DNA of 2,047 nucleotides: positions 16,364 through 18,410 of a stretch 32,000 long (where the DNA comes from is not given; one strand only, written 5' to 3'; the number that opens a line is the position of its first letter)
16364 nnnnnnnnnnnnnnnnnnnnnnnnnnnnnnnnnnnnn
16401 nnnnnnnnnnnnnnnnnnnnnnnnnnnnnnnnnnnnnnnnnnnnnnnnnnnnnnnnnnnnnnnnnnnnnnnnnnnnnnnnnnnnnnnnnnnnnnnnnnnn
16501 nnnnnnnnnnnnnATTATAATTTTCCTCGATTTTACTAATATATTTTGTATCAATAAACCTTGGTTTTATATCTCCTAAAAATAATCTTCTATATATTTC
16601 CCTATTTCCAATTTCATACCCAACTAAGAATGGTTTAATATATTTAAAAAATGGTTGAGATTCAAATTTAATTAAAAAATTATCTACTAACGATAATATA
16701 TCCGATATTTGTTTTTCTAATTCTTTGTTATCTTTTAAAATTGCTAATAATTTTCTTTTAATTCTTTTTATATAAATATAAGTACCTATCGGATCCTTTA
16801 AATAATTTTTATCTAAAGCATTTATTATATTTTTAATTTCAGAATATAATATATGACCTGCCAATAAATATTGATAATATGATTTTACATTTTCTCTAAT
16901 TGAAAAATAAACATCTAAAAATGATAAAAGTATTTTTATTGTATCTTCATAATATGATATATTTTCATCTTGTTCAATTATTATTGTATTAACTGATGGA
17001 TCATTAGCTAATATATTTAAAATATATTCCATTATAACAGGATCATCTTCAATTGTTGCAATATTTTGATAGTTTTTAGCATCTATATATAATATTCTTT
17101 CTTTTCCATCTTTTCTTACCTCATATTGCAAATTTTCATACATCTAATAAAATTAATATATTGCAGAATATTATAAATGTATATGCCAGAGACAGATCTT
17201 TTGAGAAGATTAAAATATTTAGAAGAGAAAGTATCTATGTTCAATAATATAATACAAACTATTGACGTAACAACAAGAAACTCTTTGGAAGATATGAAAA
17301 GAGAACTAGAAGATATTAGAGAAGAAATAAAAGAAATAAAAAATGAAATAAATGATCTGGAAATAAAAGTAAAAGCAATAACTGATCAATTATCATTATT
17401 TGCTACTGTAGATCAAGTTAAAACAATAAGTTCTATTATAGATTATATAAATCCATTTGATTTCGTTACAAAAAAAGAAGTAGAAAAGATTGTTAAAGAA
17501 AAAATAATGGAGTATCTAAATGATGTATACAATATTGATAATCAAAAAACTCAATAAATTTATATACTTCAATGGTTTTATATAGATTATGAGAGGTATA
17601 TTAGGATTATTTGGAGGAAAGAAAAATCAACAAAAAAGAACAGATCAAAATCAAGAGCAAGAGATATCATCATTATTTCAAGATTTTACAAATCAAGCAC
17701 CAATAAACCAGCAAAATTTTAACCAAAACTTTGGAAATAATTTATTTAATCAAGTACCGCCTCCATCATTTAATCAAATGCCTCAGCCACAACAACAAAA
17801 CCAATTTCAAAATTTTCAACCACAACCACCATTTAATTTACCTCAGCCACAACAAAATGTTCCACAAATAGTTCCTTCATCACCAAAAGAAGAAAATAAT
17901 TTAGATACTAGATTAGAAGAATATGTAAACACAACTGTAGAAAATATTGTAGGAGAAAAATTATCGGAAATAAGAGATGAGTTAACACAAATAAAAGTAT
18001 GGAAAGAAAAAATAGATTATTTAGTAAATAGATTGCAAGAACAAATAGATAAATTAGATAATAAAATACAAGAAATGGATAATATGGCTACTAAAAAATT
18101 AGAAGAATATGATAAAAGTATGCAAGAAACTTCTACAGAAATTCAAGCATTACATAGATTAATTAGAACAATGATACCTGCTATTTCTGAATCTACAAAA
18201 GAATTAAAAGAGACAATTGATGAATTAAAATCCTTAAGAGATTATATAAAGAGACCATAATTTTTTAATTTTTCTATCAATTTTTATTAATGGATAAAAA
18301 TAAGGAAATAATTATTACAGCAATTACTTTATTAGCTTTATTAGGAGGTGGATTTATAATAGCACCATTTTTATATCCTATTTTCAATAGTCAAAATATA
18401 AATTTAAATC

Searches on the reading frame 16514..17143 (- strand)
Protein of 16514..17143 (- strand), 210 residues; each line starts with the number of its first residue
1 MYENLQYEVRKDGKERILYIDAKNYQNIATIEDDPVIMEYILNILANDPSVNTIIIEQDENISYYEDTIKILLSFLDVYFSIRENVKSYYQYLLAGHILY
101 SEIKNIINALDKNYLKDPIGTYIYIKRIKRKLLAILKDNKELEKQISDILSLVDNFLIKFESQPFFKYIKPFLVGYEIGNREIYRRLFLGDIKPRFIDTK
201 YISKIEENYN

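Call 67: predict_structure(alignment_id=A7)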
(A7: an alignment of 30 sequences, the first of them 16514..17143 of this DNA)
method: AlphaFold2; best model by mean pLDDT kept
length: 210 residues; sequences in the alignment: 30
mean_pLDDT: 89.9   pTM: 0.84
mean pLDDT of the five models: 89.9, 89.2, 89.0, 88.5, 88.5
residues with pLDDT >= 90: 145; 70-90: 48; 50-70: 16; < 50: 1
segments of 3 or more residues with pLDDT < 50: none
pLDDT, mean of each block of 10 residues (from residue 1): 85 93 92 95 96 94 95 97 88 83 94 96 96 90 89 96 95 89 91 68 63
secondary structure, 60 per line:
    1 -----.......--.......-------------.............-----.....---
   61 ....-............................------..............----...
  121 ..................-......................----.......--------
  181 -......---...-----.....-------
elements in order: E6-12 E15-21 H35-47 E53-57 E61-64 H66-93 H100-113 H118-138 H140-161 H166-172 H182-187 E191-193 H199-203

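Call 72: fold_search(model_id=the predicted structure, library=pdb)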
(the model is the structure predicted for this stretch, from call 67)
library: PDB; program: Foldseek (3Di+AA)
matches with E <= 10: 251; with E <= 0.001: 0
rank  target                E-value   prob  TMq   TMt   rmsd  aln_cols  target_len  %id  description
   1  5cet                  6.4e-01  0.47  0.20  0.14   4.9        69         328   12  Crystal structure of Rv2837c (released 2015-12-23)
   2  6gzb_A                7.6e-01  0.28  0.18  0.14   4.2        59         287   19  Tandem GerMN domains of the sporulation protein GerM from Bacillus subtilis (released 2018-10-10)
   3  4lg3_C                8.0e-01  0.41  0.18  0.21   8.3        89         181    8  Crystal structure of a DUF487 family protein (DESPIG_00776) from Desulfovibrio piger ATCC 29098 at 2.49 A resolution (released 2013-08-21)
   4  7lvv_B                8.5e-01  0.06  0.17  0.06  18.0       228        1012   10  cryoEM structure DrdV-DNA complex (released 2021-03-17)
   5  6gzb_C                1.1e+00  0.23  0.18  0.14   4.2        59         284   19  Tandem GerMN domains of the sporulation protein GerM from Bacillus subtilis (released 2018-10-10)
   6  2ob0_C                1.2e+00  0.57  0.19  0.23   4.2        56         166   18  Human MAK3 homolog in complex with Acetyl-CoA (released 2006-12-26)
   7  4lg3_A                1.2e+00  0.33  0.18  0.21   8.1        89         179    9  Crystal structure of a DUF487 family protein (DESPIG_00776) from Desulfovibrio piger ATCC 29098 at 2.49 A resolution (released 2013-08-21)
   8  6vck_A                1.2e+00  0.57  0.22  0.17   3.7        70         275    7  Crystal structure of E.coli RppH-DapF in complex with GDP, Mg2+ and F- (released 2020-02-05)
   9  6gzb_D                1.2e+00  0.20  0.18  0.14   4.2        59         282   19  Tandem GerMN domains of the sporulation protein GerM from Bacillus subtilis (released 2018-10-10)
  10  5wql_C                1.3e+00  0.30  0.20  0.07   8.2        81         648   18  Structure of a PDZ-protease bound to a substrate-binding adaptor (released 2017-11-22)
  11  7a5p_A                1.5e+00  0.20  0.18  0.09   4.5        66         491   14  Human C Complex Spliceosome - Medium-resolution PERIPHERY (released 2020-10-14)
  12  1k20_A                1.5e+00  0.44  0.24  0.17   6.4        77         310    8  Inorganic Pyrophosphatase (family II) from Streptococcus gordonii at 1.5 A resolution (released 2001-10-31)
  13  8ki9                  1.5e+00  0.08  0.25  0.04  17.2       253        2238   11  Structure of Tomato spotted wilt virus L protein contained CTD (released 2025-01-29)
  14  2eb0_A                1.7e+00  0.35  0.20  0.15   4.3        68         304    6  Crystal structure of Methanococcus jannaschii putative family II inorganic pyrophosphatase (released 2007-08-07)
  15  6iqu_B                1.7e+00  0.23  0.19  0.08   8.2        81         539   17  Crystal structure of Prc with PDZ domain deletion in complex with NlpI (released 2019-07-24)
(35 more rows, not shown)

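Call 86: search_protein_representatives(protein=window:16514-17143:-)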
Query: 210 residues. Proteins with E-value up to 0.001 (for the whole library): 90; up to 1e-10: 25; up to 1e-30: 2. The best 90 are listed.
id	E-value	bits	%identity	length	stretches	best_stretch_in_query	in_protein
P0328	8.5e-90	316.3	69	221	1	4-210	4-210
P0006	6.2e-49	183.0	46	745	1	6-208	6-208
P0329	4.7e-28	114.8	73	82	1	1-79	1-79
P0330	8.7e-21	91.1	36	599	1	6-207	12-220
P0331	5.5e-18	81.9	34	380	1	3-203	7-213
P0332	8.8e-18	81.3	27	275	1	5-205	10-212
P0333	2.1e-17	80.1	29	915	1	6-202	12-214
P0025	2.4e-17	79.8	35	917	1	5-208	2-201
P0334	7.2e-17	78.3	29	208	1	6-202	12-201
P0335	2.0e-16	76.9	28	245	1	5-204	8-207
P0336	3.5e-16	76.1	29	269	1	6-202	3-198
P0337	9.1e-16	74.7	29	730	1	5-205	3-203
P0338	1.4e-14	70.9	29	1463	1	6-205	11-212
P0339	2.0e-14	70.3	27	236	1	6-205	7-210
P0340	4.2e-14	69.3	28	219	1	7-203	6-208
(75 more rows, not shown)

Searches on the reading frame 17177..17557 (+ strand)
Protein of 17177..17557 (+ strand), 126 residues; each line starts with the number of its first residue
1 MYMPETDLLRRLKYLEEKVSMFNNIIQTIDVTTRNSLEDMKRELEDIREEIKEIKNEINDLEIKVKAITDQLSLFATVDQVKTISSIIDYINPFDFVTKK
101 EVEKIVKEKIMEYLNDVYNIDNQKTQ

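Call 4: search_protein_families(library=pfam, proteins=[window:17177-17557:+], max_evalue=1)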
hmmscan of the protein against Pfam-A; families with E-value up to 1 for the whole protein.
window:17177-17557:+ (126 aa): 53 families (the best 25 are shown)
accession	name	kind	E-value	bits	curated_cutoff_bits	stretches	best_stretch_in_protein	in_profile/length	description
PF15397.11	DUF4618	-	0.00022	21.2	34.9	1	17-77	45-109/258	Domain of unknown function (DUF4618)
PF07889.17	DUF1664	-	0.00099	19.6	34.6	1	8-69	64-121/124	Protein of unknown function (DUF1664)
PF05478.16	Prominin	-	0.0013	17.3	34.3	1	15-85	340-406/799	Prominin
PF04048.20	Sec8_N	-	0.002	18.5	26.8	1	17-89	69-140/142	Exocyst complex component Sec8 N-terminal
PF19962.4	EAD9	-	0.006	16.8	25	1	10-61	13-62/62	Effector-associated domain 9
PF09969.14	DUF2203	-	0.0068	17.5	24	1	10-75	20-86/122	Uncharacterized conserved protein (DUF2203)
PF23854.1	DUF7217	-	0.0068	16.6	29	1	18-92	113-190/238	Domain of unknown function (DUF7217)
PF09036.15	Bcr-Abl_Oligo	-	0.0077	16.6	23.1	1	35-65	24-54/73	Bcr-Abl oncoprotein oligomerisation domain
PF18595.6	Nuf2_DHR10-like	-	0.0081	16.7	28.4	1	14-73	30-88/117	Nuf2, DHR10-like domain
PF07200.18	Mod_r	-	0.0094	16.4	30.1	1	31-81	50-100/146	Modifier of rudimentary (Mod(r)) protein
PF25443.1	ANG-1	-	0.011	16.3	28.5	1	11-75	22-86/105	ANG-1-like domain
PF06009.19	Laminin_II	-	0.011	16.2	33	1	10-80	17-94/138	Laminin Domain II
PF01171.26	ATP_bind_3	-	0.011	15.9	27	1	74-122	125-172/182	PP-loop family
PF01496.24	V_ATPase_I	-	0.011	14.1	30.7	1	7-82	34-109/815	V-type ATPase 116kDa subunit family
PF17675.6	APG6_N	-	0.012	16.4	45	1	10-73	16-84/132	Apg6 coiled-coil region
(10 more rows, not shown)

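Call 5: search_protein_families(library=ncbifam, proteins=[window:17177-17557:+], max_evalue=0.01)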
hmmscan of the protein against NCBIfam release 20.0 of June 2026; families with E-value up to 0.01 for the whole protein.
window:17177-17557:+ (126 aa): 7 families
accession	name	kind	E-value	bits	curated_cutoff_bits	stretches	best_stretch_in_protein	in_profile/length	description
NF045487.1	ASRP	equivalog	0.00014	20.6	300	1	11-72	384-445/593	archaea-specific SMC-related protein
NF041034.1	Rad50_Sulf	equivalog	0.00091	17.2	1000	1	6-110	170-272/872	DNA double-strand break repair ATPase Rad50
NF004434.0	PRK05771.3-3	equivalog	0.0011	17.5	777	1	25-102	222-299/686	V-type ATP synthase subunit I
NF047515.1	SpiroCoCo_C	equivalog_domain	0.0012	18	125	1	7-91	139-223/313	SpiroCoCo family coiled-coil protein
TIGR02432.1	lysidine_TilS_N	equivalog_domain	0.0046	16.9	93.6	0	75-123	129-177/189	tRNA lysidine(34) synthetase TilS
NF038218.1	IcmG_DotF_IVB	equivalog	0.0065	16.2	200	0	36-110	132-202/266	type IVB secretion system protein IcmG/DotF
NF010535.0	PRK13923.1-3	equivalog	0.0094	15.8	257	0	22-105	106-186/193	sporulation-specific transcriptional regulator GerR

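Call 48: search_protein_families(library=pfam, alignment_id=A2, max_evalue=0.01)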
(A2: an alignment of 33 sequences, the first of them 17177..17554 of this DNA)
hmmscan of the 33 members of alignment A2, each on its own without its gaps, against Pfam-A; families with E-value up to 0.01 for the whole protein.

A. member 1, window:17177-17554:+ (126 aa): 10 families
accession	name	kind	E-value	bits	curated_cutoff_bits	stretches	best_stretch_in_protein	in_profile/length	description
PF15397.11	DUF4618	-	0.00022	21.2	34.9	1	17-77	45-109/258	Domain of unknown function (DUF4618)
PF07889.17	DUF1664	-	0.00099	19.6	34.6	1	8-69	64-121/124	Protein of unknown function (DUF1664)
PF05478.16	Prominin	-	0.0013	17.3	34.3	1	15-85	340-406/799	Prominin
PF04048.20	Sec8_N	-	0.002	18.5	26.8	1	17-89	69-140/142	Exocyst complex component Sec8 N-terminal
PF19962.4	EAD9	-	0.006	16.8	25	0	10-61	13-62/62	Effector-associated domain 9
PF09969.14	DUF2203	-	0.0068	17.5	24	1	10-75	20-86/122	Uncharacterized conserved protein (DUF2203)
PF23854.1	DUF7217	-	0.0068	16.6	29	1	18-92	113-190/238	Domain of unknown function (DUF7217)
PF09036.15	Bcr-Abl_Oligo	-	0.0077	16.6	23.1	0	35-65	24-54/73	Bcr-Abl oncoprotein oligomerisation domain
PF18595.6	Nuf2_DHR10-like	-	0.0081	16.7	28.4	0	14-73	30-88/117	Nuf2, DHR10-like domain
PF07200.18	Mod_r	-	0.0094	16.4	30.1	0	31-81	50-100/146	Modifier of rudimentary (Mod(r)) protein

B. families by the number of members that match (of 33 scanned): 61 families (the first 25 are shown)
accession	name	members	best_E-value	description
PF07889.17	DUF1664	7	0.00032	Protein of unknown function (DUF1664)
PF06419.17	COG6_N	6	0.00016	Conserved oligomeric complex COG6, N-terminal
PF15905.10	HMMR_N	3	0.0007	Hyaluronan mediated motility receptor N-terminal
PF08656.15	DASH_Dad3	3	0.00099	DASH complex subunit Dad3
PF23762.1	SHCBP_N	3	0.001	SHCBP N-terminal domain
PF05478.16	Prominin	3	0.0012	Prominin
PF06008.19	Laminin_I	3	0.0033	Laminin Domain I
PF22652.1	DUF7006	2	0.00055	Family of unknown function (DUF7006)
PF13890.11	Rab3-GTPase_cat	2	0.00097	Rab3 GTPase-activating protein catalytic subunit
PF05218.19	DUF713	2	0.0017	Protein of unknown function (DUF713)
PF02895.20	H-kinase_dim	2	0.0021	Signal transducing histidine kinase, homodimeric domain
PF20379.3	DUF6674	2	0.0028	Family of unknown function (DUF6674)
PF24918.1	NET2A_C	2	0.0033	NET2A, C-terminal domain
PF09969.14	DUF2203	2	0.0043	Uncharacterized conserved protein (DUF2203)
PF03961.19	FapA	2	0.0063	Flagellar Assembly Protein A beta solenoid domain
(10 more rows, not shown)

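Call 51: find_homologous_proteins(query=A2, max_evalue=0.001)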
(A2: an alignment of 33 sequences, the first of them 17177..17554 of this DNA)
Query A2 (33 sequences) (126 aa, profile of the alignment): 513 proteins with E <= 0.001 among 4116 candidates; the best 120 are listed.
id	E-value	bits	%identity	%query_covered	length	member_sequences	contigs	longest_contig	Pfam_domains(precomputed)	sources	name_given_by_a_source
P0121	4.1e-46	174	34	85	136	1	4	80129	-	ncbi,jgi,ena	-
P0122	2.8e-45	171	34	80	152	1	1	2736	-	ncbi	-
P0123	2.1e-44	168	40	82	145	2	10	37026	-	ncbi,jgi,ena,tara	jgi:hypothetical protein|tara:strand:- start:349 stop:786 length:438 start_codon:yes stop_codon:yes 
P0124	3.6e-44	168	33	80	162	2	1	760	-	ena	-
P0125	4.6e-44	167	32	79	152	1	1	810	-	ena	-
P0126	1.0e-43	166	29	79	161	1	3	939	-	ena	-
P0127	1.5e-43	166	32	79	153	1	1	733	-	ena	-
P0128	7.2e-43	164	37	82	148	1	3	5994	PF20379.4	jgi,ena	jgi:predicted RNase H-like nuclease (RuvC/YqgF family)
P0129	9.3e-43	163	33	80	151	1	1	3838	-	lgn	-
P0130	1.7e-42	162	32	81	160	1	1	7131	-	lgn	-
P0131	3.9e-42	161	35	80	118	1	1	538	-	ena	-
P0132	9.8e-42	160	34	78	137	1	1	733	-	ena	-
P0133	2.2e-41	159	29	78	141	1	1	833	-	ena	-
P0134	2.6e-41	158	29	78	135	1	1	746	-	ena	-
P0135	3.3e-41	158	33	80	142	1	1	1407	-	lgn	-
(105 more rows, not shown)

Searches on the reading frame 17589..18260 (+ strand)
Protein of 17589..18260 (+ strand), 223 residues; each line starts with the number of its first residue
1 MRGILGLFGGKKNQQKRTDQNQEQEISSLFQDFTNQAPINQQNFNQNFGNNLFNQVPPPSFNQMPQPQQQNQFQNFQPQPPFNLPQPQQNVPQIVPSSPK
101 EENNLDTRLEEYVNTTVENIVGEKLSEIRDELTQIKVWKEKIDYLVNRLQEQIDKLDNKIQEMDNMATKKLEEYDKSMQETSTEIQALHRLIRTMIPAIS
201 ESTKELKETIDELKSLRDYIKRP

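Call 4: search_protein_families(library=pfam, proteins=[window:17589-18260:+], max_evalue=1)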
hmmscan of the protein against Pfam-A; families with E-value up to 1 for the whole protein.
window:17589-18260:+ (223 aa): 42 families (the best 25 are shown)
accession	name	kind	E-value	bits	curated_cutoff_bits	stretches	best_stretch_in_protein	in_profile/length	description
PF04100.18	Vps53_N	-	0.0022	17.5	26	1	140-216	20-96/372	Vps53, N-terminal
PF24918.1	NET2A_C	-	0.0031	17.8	27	1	107-220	57-164/180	NET2A, C-terminal domain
PF05276.19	SH3BP5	-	0.0035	17.6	25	1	139-211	95-168/231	SH3 domain-binding protein 5 (SH3BP5)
PF25014.1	NET2A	-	0.0037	17.6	33.1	1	126-213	44-137/235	NET2A-like domain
PF11101.13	DUF2884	-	0.0083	16.2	30.6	1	102-200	131-223/228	Protein of unknown function (DUF2884)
PF04108.17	ATG17_like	-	0.0093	15.9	43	1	129-216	102-181/355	Autophagy protein ATG17-like domain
PF10037.15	MRP-S27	-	0.0094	15.4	25.9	1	49-201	253-338/393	Mitochondrial 28S ribosomal protein S27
PF17072.10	Spike_torovirin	-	0.01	14.3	35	1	140-212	891-959/1272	Torovirinae spike glycoprotein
PF14362.11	DUF4407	-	0.013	15.3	31.3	1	126-214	122-197/297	Domain of unknown function (DUF4407)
PF18709.6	DLP_helical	-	0.016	15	25.5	1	114-176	65-127/340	Dynamin-like helical domain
PF13863.11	DUF4200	-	0.019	15.8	29.7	1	118-221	12-114/119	Domain of unknown function (DUF4200)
PF05531.17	NPV_P10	-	0.035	15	29.8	1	132-198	6-72/75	Nucleopolyhedrovirus P10 protein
PF10157.14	BORCS6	-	0.057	14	35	1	142-221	16-91/101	BLOC-1-related complex sub-unit 6 C-terminal helix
PF03908.18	Sec20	-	0.1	13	27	0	147-195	15-62/92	Sec20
PF07926.17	TPR_MLP1_2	-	0.12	12.9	36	1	132-215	3-85/129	TPR/MLP1/MLP2-like protein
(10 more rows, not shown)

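Call 5: search_protein_families(library=ncbifam, proteins=[window:17589-18260:+], max_evalue=0.01)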
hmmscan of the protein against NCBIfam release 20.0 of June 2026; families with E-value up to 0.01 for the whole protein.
window:17589-18260:+ (223 aa): 10 families
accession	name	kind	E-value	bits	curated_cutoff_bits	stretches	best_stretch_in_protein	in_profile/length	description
NF047362.1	CT392_fam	equivalog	0.00077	18.5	160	1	113-216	80-186/383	CT392 family protein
NF042955.1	Ppl_antiphage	equivalog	0.0011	17.1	1000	1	102-218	436-546/882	anti-phage protein Ppl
NF003034.1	PRK03918.1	equivalog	0.0019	16.2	700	1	107-218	179-290/878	DNA double-strand break repair ATPase Rad50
NF045487.1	ASRP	equivalog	0.0033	16.1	300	1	121-217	360-462/593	archaea-specific SMC-related protein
NF033916.0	antiphage_ZorA_3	subfamily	0.0036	16.2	250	1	94-214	329-439/509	anti-phage ZorAB system protein ZorA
NF002572.0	PRK02224.1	equivalog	0.0044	15.4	1087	1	102-217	301-418/888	DNA double-strand break repair ATPase Rad50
TIGR02169.1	SMC_prok_A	equivalog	0.0062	14.3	729.4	1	114-214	279-375/1165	chromosome segregation protein SMC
NF041035.1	Rad50_Halo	equivalog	0.0078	14.6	1000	0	103-217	302-595/883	DNA double-strand break repair ATPase Rad50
NF041034.1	Rad50_Sulf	equivalog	0.0079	14.1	1000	0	126-214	443-530/872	DNA double-strand break repair ATPase Rad50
NF045780.1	TrlF_fam_ATP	equivalog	0.01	14.6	350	0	24-213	354-545/944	TrlF family AAA-like ATPase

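Call 49: search_protein_families(library=pfam, alignment_id=A4, max_evalue=0.01)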
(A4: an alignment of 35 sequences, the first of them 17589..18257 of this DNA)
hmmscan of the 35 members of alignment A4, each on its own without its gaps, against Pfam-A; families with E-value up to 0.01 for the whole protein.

A. member 1, window:17589-18257:+ (223 aa): 7 families
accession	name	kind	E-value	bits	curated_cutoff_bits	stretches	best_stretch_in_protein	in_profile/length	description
PF04100.18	Vps53_N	-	0.0022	17.5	26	1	140-216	20-96/372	Vps53, N-terminal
PF24918.1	NET2A_C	-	0.0031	17.8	27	1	107-220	57-164/180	NET2A, C-terminal domain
PF05276.19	SH3BP5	-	0.0035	17.6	25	1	139-211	95-168/231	SH3 domain-binding protein 5 (SH3BP5)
PF25014.1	NET2A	-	0.0037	17.6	33.1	1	126-213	44-137/235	NET2A-like domain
PF11101.13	DUF2884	-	0.0083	16.2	30.6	1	102-200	131-223/228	Protein of unknown function (DUF2884)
PF04108.17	ATG17_like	-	0.0093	15.9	43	1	129-216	102-181/355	Autophagy protein ATG17-like domain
PF10037.15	MRP-S27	-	0.0094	15.4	25.9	0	49-201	253-338/393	Mitochondrial 28S ribosomal protein S27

B. families by the number of members that match (of 35 scanned): 59 families (the first 25 are shown)
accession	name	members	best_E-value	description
PF24625.1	DUF7626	7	0.00029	Domain of unknown function (DUF7626)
PF06419.17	COG6_N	5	0.0036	Conserved oligomeric complex COG6, N-terminal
PF04108.17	ATG17_like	4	0.0039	Autophagy protein ATG17-like domain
PF04513.17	Baculo_PEP_C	4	0.0039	Baculovirus polyhedron envelope protein, PEP, C terminus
PF10392.15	COG5_N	3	0.00021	Conserved oligomeric Golgi complex subunit 5, N-terminal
PF01519.22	DUF16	3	0.00099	Protein of unknown function DUF16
PF06009.19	Laminin_II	3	0.0013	Laminin Domain II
PF18579.7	Raf1_HTH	3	0.0021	Rubisco accumulation factor 1 helix turn helix domain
PF05791.16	Bacillus_HBL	2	0.00028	Bacillus haemolytic enterotoxin (HBL)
PF25764.1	KIF21A_4th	2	0.00063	KIF21A-like domain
PF08581.15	Tup_N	2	0.0012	Tup N-terminal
PF23067.1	MG280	2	0.0018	Uncharacterised protein MG280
PF10046.14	BLOC1_2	2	0.0033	Biogenesis of lysosome-related organelles complex-1 subunit 2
PF13166.12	AAA_13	2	0.0038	AAA domain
PF15397.11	DUF4618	2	0.0045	Domain of unknown function (DUF4618)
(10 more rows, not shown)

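Call 91: search_solved_structures(query=A4, max_evalue=1)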
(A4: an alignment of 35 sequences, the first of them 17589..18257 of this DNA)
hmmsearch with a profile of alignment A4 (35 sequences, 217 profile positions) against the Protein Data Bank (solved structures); distinct sequences matched with E-value up to 1: 14.
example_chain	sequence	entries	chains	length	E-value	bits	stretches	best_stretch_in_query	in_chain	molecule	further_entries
9cuy_c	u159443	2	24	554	5e-06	30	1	106-202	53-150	Short tail fiber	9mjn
8b8d_A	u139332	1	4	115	0.0013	22.1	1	114-201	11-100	Phosphoprotein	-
1aq5_A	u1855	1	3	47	0.0085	19.4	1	128-164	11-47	CARTILAGE MATRIX PROTEIN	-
8qox_B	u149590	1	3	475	0.027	17.8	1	106-164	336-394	Conserved membrane protein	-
8snb_8J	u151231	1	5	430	0.11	15.8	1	117-157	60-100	Tektin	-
6xor_A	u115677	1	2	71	0.14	15.5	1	117-162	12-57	Protein swallow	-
1l8d_A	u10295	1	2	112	0.2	14.9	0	121-162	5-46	DNA double-strand break repair rad50 ATPase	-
7muc_AF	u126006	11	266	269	0.22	14.8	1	88-164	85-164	DotF | IcmG (DotF)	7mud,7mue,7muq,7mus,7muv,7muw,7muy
8snb_8Q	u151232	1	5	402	0.22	14.8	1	124-167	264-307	Tektin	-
6zff_A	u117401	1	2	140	0.45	13.8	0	121-162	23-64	DNA double-strand break repair Rad50 ATPase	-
6e4j_A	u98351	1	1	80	0.51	13.6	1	115-159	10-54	Uncharacterized protein PF2048.1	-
6ns8_A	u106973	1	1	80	0.52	13.6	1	115-159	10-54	Uncharacterized protein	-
9b0x_L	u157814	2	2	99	0.76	13.1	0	152-178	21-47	ATP synthase coupling factor 6, F6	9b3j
9tlt_A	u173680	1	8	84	0.82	13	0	123-151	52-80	Sc-apCC-2-KLHL20-4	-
